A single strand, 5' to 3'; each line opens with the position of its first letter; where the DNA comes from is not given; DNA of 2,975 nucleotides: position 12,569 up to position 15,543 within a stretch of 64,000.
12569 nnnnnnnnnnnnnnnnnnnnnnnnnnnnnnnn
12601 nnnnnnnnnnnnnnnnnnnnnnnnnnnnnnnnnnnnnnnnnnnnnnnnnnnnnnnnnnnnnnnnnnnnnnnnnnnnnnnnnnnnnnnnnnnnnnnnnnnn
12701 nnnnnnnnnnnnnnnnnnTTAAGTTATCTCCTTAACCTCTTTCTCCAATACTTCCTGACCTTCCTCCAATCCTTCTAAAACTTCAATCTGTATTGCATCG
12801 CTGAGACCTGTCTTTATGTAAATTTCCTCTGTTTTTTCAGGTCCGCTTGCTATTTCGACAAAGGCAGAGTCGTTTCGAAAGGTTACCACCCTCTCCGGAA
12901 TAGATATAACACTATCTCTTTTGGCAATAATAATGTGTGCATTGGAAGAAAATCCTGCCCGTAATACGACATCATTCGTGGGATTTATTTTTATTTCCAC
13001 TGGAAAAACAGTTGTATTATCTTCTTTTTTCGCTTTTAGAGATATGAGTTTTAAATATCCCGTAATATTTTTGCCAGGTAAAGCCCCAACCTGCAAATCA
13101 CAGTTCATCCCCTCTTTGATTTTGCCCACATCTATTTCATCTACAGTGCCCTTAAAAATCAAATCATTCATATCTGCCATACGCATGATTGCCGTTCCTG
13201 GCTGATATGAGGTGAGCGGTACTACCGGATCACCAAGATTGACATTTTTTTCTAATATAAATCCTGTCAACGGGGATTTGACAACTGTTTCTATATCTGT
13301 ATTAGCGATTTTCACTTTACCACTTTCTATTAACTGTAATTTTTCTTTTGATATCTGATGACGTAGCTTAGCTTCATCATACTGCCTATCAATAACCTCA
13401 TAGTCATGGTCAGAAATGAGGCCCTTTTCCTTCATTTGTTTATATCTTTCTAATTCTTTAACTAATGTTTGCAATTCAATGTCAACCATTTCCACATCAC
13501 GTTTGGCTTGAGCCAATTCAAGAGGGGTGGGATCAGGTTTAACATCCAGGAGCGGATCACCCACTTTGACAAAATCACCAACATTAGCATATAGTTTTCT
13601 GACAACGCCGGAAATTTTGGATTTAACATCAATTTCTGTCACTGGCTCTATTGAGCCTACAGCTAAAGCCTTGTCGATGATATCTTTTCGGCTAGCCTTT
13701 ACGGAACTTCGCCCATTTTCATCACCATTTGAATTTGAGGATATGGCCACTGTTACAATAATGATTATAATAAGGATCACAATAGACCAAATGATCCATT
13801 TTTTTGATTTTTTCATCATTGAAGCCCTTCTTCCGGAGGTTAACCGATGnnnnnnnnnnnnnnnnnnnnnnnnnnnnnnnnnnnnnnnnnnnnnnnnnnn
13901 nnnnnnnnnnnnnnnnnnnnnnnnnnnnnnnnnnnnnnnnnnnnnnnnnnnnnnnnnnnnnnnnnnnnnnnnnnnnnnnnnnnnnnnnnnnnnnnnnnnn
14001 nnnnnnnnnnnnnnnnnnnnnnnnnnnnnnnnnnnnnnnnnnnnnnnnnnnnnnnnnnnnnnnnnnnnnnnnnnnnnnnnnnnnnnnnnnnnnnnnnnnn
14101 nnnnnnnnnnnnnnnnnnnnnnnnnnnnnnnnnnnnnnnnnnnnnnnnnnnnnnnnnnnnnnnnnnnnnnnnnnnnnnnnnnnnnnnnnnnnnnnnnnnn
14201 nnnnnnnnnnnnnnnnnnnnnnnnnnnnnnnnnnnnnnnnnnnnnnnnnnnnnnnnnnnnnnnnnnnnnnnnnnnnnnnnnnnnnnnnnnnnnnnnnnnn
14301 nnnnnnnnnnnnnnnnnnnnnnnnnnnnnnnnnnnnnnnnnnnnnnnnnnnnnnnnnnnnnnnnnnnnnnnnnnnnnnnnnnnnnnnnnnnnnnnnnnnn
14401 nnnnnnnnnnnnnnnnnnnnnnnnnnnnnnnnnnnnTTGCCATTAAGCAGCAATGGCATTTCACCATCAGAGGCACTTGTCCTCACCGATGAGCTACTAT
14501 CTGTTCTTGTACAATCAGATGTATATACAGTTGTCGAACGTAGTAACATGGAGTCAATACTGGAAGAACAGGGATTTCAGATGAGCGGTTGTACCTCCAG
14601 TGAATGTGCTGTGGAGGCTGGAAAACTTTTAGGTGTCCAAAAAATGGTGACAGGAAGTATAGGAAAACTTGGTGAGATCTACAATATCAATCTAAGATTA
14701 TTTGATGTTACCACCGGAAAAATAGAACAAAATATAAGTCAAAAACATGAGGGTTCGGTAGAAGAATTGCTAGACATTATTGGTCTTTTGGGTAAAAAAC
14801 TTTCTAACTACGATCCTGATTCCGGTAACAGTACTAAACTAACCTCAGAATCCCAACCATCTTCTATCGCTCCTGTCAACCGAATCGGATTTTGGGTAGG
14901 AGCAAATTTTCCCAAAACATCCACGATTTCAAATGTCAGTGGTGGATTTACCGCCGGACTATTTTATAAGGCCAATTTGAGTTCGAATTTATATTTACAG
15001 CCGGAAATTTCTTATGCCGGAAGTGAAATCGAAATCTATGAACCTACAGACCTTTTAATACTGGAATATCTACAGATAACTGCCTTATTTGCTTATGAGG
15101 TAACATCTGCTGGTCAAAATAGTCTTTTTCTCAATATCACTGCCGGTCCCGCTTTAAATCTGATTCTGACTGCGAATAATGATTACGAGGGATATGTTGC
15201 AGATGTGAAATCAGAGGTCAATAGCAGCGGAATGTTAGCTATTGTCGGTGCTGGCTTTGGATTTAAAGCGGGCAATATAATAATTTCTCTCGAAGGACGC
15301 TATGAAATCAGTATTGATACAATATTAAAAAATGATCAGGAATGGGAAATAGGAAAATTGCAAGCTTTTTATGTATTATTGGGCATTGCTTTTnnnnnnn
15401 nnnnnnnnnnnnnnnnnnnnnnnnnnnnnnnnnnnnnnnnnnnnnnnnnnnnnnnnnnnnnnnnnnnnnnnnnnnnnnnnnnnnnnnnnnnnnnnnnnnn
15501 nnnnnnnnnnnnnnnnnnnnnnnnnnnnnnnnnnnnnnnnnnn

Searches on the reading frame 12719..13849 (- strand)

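Call 57: search_protein_families(library=pfam, proteins=[window:12719-13849:-], max_evalue=0.0001)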
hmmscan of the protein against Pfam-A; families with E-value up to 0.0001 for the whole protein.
window:12719-13849:- (376 aa): 2 families
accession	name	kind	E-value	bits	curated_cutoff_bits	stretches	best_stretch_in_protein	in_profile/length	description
PF13437.12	HlyD_3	-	1.3e-16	61.7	22.2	1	189-298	1-105/106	HlyD family secretion protein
PF16576.10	HlyD_D23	-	1e-15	58.1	30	1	73-279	20-194/214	Barrel-sandwich domain of CusB or HlyD membrane-fusion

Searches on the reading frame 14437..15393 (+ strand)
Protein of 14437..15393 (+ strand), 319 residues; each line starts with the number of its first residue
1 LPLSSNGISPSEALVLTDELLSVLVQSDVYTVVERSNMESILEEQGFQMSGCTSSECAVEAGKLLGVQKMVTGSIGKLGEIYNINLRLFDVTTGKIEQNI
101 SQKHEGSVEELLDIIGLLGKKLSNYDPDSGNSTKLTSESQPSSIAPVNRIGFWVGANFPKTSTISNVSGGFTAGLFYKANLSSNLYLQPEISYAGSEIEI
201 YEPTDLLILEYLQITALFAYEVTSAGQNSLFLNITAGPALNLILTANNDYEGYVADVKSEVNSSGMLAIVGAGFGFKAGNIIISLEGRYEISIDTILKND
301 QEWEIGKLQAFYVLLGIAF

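Call 57: search_protein_families(library=pfam, proteins=[window:14437-15393:+], max_evalue=0.0001)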
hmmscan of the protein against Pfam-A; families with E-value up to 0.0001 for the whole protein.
window:14437-15393:+ (319 aa): 2 families
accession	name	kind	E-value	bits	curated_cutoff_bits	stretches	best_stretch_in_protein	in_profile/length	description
PF03783.19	CsgG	-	1.8e-11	44.2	20.8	1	16-77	40-100/210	Curli production assembly/transport component CsgG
PF13568.12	OMP_b-brl_2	-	5.3e-11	43.3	27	1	158-295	27-172/175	Outer membrane protein beta-barrel domain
